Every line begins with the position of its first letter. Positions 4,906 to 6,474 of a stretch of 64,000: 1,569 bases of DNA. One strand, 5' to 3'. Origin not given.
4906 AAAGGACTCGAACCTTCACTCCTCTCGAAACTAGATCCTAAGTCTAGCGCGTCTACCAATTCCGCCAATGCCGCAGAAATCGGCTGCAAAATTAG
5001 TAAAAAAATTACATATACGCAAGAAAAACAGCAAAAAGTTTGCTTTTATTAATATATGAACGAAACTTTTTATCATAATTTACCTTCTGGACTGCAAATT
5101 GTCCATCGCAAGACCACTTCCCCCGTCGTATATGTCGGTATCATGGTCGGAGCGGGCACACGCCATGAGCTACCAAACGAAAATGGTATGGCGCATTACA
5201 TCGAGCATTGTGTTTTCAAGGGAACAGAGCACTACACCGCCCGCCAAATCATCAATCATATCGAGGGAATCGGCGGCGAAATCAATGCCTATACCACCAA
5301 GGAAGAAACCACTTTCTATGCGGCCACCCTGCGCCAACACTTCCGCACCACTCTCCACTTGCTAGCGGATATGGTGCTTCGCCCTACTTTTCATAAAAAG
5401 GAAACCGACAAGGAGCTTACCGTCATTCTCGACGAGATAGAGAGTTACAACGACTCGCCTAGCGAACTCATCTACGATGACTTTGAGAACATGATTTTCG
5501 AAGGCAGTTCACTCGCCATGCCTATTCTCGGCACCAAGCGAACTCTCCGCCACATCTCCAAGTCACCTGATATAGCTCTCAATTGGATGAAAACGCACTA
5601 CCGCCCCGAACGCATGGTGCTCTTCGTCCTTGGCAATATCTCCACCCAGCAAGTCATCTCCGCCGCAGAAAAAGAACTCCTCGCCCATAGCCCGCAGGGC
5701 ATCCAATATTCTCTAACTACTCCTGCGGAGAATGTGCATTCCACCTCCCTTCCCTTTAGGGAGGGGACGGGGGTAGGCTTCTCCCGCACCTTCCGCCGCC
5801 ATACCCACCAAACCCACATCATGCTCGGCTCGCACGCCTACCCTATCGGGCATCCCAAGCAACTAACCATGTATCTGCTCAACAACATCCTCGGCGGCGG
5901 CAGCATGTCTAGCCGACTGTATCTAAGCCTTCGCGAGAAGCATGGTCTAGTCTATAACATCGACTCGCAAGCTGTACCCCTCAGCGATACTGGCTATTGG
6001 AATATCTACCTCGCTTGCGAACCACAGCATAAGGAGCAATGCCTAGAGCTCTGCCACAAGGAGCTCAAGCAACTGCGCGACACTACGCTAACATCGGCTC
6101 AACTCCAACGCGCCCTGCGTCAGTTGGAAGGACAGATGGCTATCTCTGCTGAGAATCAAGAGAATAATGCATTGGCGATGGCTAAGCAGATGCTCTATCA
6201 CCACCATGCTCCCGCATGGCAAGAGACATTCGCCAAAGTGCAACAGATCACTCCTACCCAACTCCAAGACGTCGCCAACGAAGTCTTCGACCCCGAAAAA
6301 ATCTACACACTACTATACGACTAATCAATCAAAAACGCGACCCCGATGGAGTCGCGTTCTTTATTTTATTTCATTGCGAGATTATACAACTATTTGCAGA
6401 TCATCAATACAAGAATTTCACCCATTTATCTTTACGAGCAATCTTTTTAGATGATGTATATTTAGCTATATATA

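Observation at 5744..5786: Family of about 35-40 bp GC-rich hairpin/G-run micro-elements found only inside ORFs of conserved enzymes (reference copy: M16 peptidase)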

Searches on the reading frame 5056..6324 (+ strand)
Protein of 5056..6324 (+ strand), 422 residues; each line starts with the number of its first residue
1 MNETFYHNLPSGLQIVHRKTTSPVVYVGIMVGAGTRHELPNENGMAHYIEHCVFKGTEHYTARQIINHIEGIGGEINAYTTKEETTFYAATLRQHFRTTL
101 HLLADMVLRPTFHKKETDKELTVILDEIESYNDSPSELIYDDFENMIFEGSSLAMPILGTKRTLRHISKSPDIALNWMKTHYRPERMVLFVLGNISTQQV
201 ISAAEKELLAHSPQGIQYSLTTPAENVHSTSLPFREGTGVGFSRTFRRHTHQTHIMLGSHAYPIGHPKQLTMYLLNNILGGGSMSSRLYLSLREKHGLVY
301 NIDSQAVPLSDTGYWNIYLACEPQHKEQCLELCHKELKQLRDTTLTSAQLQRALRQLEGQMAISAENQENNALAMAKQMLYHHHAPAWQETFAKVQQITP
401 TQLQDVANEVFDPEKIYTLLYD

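Call 15: search_protein_families(library=pfam, proteins=[window:5056-6324:+])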
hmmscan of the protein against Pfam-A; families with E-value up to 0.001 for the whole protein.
window:5056-6324:+ (422 aa): 2 families
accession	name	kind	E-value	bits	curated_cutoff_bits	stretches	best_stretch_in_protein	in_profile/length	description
PF00675.25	Peptidase_M16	-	8.3e-36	123.6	22.3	1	18-160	6-148/149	Insulinase (Peptidase family M16)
PF05193.26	Peptidase_M16_C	-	1e-34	120.4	23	1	175-357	8-181/181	Peptidase M16 inactive domain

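Call 16: find_homologous_proteins(query=window:5056-6324:+, max_evalue=1e-30)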
Query window:5056-6324:+ (422 aa): 7874 proteins with E <= 1e-30 among 8000 candidates; the best 120 are listed.
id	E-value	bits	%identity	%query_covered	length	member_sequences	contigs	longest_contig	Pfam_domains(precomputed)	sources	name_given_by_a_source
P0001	3.2e-282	953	99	100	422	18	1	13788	PF00675.26,PF05193.27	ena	-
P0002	1.1e-281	952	99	100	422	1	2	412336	PF00675.26,PF05193.27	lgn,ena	-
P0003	5.3e-281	949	98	100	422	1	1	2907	PF00675.26,PF05193.27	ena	-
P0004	3.2e-279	944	98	100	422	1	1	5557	PF00675.26,PF05193.27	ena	-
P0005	8.2e-259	876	93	100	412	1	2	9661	PF00675.26,PF05193.27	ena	-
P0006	8.8e-259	876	93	100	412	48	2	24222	PF00675.26,PF05193.27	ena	-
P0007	5.1e-257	870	92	100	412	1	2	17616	PF00675.26,PF05193.27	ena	-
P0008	7.3e-257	870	90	100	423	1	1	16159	PF00675.26,PF05193.27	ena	-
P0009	1.4e-255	866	91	100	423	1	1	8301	PF00675.26,PF05193.27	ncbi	-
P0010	1.4e-255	866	91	100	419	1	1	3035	PF00675.26,PF05193.27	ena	-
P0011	1.5e-255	866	92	100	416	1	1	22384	PF00675.26,PF05193.27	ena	-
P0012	2.4e-255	865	89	100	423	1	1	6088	PF00675.26,PF05193.27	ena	-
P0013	3.2e-255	865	92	100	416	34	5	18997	PF00675.26,PF05193.27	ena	-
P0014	5.6e-255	864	89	100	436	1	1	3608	PF00675.26,PF05193.27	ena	-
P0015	6.5e-255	864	90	100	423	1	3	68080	PF00675.26,PF05193.27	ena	-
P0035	2.0e-252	855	89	100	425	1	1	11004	PF00675.26,PF05193.27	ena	-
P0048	2.9e-251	852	91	100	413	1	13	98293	PF00675.26,PF05193.27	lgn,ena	-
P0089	9.2e-250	847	89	100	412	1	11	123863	PF00675.26,PF05193.27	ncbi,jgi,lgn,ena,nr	ncbi:MAG: insulinase family protein [Bacteroidales bacterium]|nr:insulinase family protein [Bacteroi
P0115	9.1e-249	843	88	100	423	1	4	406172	PF00675.26,PF05193.27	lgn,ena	-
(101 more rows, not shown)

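Call 19: find_encoding_contigs(protein=window:5056-6324:+, flank=10000, max_places=4)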
Protein window:5056-6324:+ (422 aa): 11 contigs read that carry it; 3 places shown.
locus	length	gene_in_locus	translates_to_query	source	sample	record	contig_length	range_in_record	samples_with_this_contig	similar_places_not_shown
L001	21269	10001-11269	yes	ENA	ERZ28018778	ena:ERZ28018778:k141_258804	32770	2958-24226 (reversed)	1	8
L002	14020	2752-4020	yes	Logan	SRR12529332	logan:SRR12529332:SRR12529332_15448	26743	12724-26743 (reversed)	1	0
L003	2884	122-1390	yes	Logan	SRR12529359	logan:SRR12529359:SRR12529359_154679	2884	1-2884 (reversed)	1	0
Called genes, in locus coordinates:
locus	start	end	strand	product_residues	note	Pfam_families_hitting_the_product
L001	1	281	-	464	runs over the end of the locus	PF21377:MurD_N, PF21799:MurD-like_N, PF08245:Mur_ligase_M, PF02875:Mur_ligase_C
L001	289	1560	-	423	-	PF00953:Glycos_transf_4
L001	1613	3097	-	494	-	PF01225:Mur_ligase, PF08245:Mur_ligase_M, PF02875:Mur_ligase_C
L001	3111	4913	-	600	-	PF03717:PBP_dimer, PF00905:Transpeptidase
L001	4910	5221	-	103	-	PF19579:FtsL_2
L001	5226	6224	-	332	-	PF01795:Methyltransf_5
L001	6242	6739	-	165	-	PF02381:MraZ (weak)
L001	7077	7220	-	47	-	-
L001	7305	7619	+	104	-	PF01883:FeS_assembly_P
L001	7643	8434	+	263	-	PF00149:Metallophos, PF12850:Metallophos_2 (faint)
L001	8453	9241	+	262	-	PF01503:PRA-PH (faint), PF03819:MazG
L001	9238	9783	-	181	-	-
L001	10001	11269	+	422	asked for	PF00675:Peptidase_M16, PF05193:Peptidase_M16_C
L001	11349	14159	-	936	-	PF05547:Peptidase_M6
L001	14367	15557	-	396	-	PF02368:Big_2, PF22359:Big-like (weak)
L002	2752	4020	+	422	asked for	PF00675:Peptidase_M16, PF05193:Peptidase_M16_C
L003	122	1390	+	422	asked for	PF00675:Peptidase_M16, PF05193:Peptidase_M16_C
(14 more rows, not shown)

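Call 22: find_encoding_contigs(protein=P0089, flank=10000, max_places=1)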
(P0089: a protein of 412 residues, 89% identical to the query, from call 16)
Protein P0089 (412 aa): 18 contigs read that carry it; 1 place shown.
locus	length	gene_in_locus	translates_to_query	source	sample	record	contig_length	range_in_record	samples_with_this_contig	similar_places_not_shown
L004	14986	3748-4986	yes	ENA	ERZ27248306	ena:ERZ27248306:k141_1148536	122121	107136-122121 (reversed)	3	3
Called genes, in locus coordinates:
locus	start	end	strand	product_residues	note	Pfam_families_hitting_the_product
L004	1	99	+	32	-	?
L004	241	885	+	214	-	PF00582:Usp (weak)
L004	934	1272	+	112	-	PF01883:FeS_assembly_P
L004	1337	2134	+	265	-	PF00149:Metallophos (weak)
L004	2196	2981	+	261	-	PF01503:PRA-PH (faint), PF03819:MazG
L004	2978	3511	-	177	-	-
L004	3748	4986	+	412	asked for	PF00675:Peptidase_M16, PF05193:Peptidase_M16_C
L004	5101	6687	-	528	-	-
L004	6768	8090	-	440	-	PF14135:DUF4302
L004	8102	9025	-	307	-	PF15890:Peptidase_Mx1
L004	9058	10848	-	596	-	PF14322:SusD-like_3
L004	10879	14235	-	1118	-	PF13620:CarboxypepD_reg, PF13715:CarbopepD_reg_2, PF07715:Plug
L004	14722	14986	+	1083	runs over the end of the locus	PF13620:CarboxypepD_reg, PF13715:CarbopepD_reg_2, PF07715:Plug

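Call 23: find_encoding_contigs(protein=P0048, flank=10000, max_places=1)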
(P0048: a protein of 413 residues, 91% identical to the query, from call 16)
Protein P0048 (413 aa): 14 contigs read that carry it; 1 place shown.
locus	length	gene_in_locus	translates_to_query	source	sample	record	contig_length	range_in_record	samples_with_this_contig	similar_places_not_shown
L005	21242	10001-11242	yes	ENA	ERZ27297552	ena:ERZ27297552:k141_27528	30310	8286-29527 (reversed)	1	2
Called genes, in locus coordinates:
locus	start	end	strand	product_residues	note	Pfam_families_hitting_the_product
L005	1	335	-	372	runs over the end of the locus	?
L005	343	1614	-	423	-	PF00953:Glycos_transf_4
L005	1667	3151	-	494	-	PF01225:Mur_ligase, PF08245:Mur_ligase_M, PF02875:Mur_ligase_C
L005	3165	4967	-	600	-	PF03717:PBP_dimer, PF00905:Transpeptidase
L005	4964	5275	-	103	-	PF19579:FtsL_2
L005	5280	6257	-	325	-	PF01795:Methyltransf_5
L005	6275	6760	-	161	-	PF02381:MraZ (weak)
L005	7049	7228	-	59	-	-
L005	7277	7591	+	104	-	PF01883:FeS_assembly_P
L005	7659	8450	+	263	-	PF00149:Metallophos, PF12850:Metallophos_2 (faint)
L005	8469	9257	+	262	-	PF01503:PRA-PH (faint), PF03819:MazG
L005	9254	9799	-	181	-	-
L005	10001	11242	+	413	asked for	PF00675:Peptidase_M16, PF05193:Peptidase_M16_C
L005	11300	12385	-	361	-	PF01640:Peptidase_C10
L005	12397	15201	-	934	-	PF05547:Peptidase_M6, PF00041:fn3 (weak)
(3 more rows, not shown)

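Call 24: find_encoding_contigs(protein=P0115, flank=10000, max_places=1)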
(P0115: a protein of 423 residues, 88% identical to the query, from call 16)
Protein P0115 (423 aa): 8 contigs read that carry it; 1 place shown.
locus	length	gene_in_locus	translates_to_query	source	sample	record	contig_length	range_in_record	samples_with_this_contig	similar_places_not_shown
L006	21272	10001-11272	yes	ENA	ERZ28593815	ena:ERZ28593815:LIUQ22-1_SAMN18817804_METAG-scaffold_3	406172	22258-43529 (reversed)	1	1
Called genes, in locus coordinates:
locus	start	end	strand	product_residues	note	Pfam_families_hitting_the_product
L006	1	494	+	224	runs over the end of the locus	PF00899:ThiF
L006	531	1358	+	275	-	PF00561:Abhydrolase_1 (faint), PF12146:Hydrolase_4, PF20408:Abhydrolase_11 (faint), PF00326:Peptidase_S9 (faint)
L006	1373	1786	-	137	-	-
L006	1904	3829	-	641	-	PF01751:Toprim, PF01131:Topoisom_bac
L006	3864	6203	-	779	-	PF02706:Wzz, PF09140:MipZ (faint), PF10609:ParA (faint), PF13614:AAA_31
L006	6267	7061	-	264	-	PF02563:Poly_export, PF10531:SLBB, PF22461:SLBB_2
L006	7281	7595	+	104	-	PF01883:FeS_assembly_P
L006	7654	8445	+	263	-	PF00149:Metallophos (weak), PF12850:Metallophos_2 (faint)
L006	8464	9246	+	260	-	PF03819:MazG, PF01503:PRA-PH (weak), PF03819:MazG (weak)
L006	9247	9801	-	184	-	-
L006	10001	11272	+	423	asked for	PF00675:Peptidase_M16, PF05193:Peptidase_M16_C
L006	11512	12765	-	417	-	PF13173:AAA_14, PF13635:DUF4143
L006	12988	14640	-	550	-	-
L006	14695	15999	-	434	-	PF14135:DUF4302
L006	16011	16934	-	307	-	PF15890:Peptidase_Mx1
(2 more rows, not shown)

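Call 25: find_encoding_contigs(protein=P0035, flank=10000, max_places=1)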
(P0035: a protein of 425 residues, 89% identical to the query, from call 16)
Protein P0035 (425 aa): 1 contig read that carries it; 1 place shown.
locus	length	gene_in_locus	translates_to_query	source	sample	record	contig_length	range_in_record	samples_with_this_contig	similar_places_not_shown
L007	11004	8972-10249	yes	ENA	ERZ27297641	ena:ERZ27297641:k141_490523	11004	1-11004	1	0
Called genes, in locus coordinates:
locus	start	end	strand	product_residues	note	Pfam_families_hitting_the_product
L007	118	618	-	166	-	PF01025:GrpE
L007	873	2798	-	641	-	PF01751:Toprim, PF01131:Topoisom_bac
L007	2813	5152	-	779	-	PF02706:Wzz, PF09140:MipZ (weak), PF10609:ParA (faint), PF13614:AAA_31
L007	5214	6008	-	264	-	PF02563:Poly_export, PF10531:SLBB, PF22461:SLBB_2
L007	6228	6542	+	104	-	PF01883:FeS_assembly_P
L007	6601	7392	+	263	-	PF00149:Metallophos (weak), PF12850:Metallophos_2 (faint)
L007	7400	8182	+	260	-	PF01503:PRA-PH (faint), PF03819:MazG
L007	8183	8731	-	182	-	-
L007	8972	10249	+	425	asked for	PF00675:Peptidase_M16, PF05193:Peptidase_M16_C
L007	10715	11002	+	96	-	?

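Call 81: search_solved_structures(query=window:5056-6324:+, max_evalue=1e-10, show_alignments=1)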
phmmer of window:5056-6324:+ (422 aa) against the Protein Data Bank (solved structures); distinct sequences matched with E-value up to 1e-10: 77 (the best 60 are shown).
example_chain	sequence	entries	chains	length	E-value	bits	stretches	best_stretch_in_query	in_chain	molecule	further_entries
3hdi_A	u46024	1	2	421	5.1e-55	190.4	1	9-407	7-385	Processing protease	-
8q1b_A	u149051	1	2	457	7.6e-39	137.1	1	22-411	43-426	Probable mitochondrial-processing peptidase subunit beta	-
3cwb_A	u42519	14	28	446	2.8e-38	135.2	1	3-409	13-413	MITOCHONDRIAL UBIQUINOL-CYTOCHROME-C REDUCTASE COMPLEX CORE PROTEIN I | UBIQUINOL-CYTOCHROME-C REDUCTASE COMPLEX CORE PROTEIN I, MITOCHONDRIAL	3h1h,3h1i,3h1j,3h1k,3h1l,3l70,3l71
8bep_B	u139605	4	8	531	7.3e-38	133.9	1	3-207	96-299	Probable mitochondrial-processing peptidase subunit beta, mitochondrial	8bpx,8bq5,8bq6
8zno_B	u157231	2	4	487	3.1e-37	131.8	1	3-206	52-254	Mitochondrial-processing peptidase subunit beta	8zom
7jrg_A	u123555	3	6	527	9.4e-37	130.2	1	3-206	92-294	Mitochondrial-processing peptidase subunit beta, mitochondrial isoform X1 | MPP-beta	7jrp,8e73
9f5x_1M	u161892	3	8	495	2e-36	129.1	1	3-205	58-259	MPP-Beta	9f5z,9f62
8ab6_A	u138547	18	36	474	9e-35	123.7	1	6-403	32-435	YALI0A14806p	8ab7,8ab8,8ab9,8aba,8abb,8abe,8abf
1hr6_B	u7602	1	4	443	5.6e-33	117.8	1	8-403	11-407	MITOCHONDRIAL PROCESSING PEPTIDASE BETA SUBUNIT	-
9g9t_D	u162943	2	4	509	9e-33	117.1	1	5-406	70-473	Putative peptidase M16 family protein | Putative peptidase M16 family potein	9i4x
1bcc_A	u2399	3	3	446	1.1e-32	116.8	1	3-357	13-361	UBIQUINOL CYTOCHROME C OXIDOREDUCTASE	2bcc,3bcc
1hr7_B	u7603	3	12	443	1.5e-32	116.4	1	8-403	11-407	MITOCHONDRIAL PROCESSING PEPTIDASE BETA SUBUNIT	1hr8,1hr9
9fq7_3A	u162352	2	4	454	3.1e-32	115.3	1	6-215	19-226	Mitochondrial processing peptidase beta subunit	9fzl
8zo8_QB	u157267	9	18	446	3.6e-32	115.1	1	3-212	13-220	Cytochrome b-c1 complex subunit 1, mitochondrial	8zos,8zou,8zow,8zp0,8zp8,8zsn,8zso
5gup_u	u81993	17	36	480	4.4e-32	114.8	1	3-212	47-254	Cytochrome b-c1 complex subunit 1, mitochondrial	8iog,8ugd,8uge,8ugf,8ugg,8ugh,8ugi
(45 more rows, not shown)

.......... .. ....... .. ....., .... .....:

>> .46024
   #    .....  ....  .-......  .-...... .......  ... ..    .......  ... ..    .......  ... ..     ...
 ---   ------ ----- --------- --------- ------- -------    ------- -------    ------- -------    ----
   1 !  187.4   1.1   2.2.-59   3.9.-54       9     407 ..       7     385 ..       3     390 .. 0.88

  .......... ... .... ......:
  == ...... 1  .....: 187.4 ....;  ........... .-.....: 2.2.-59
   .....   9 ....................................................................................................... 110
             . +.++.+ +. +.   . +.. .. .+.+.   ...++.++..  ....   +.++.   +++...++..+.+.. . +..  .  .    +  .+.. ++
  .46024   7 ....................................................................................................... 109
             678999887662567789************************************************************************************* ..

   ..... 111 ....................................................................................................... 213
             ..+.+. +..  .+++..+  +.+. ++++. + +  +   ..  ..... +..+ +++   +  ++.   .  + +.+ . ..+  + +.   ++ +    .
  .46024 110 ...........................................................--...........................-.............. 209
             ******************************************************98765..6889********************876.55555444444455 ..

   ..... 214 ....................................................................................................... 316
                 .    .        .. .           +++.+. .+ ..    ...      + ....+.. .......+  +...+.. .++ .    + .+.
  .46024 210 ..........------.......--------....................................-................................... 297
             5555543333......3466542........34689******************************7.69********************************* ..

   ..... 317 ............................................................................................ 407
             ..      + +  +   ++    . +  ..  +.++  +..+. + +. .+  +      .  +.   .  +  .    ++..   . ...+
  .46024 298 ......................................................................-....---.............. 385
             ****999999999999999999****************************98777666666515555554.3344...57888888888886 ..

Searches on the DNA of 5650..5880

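Call 82: search_rna_families(source=window, start=5650, end=5880, threshold=evalue, max_evalue=10)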
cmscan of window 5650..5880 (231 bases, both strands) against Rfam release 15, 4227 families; matches with E-value up to 10: 5.
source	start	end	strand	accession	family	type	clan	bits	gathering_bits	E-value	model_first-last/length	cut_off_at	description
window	5747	5797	+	RF03538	Flavi_TBFV_CRE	Cis-reg;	-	16.5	60.5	3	1-106/106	no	Tick-borne Flavivirus 3' UTR cis-acting replication element (CRE)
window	5760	5794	+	RF03964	mir-H1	Gene; miRNA;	-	15.5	97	4.8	1-85/85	no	mir-H1 microRNA precursor family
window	5722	5797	+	RF00992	mir-593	Gene; miRNA;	-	13.6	100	3.6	1-100/100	no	mir-593 microRNA precursor family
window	5741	5772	+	RF01015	mir-885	Gene; miRNA;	-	13.4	66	5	20-53/74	no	mir-885 microRNA precursor family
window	5704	5803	+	RF00457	IRES_mnt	Cis-reg; IRES;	-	12.1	100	0.51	1-203/203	no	Mnt IRES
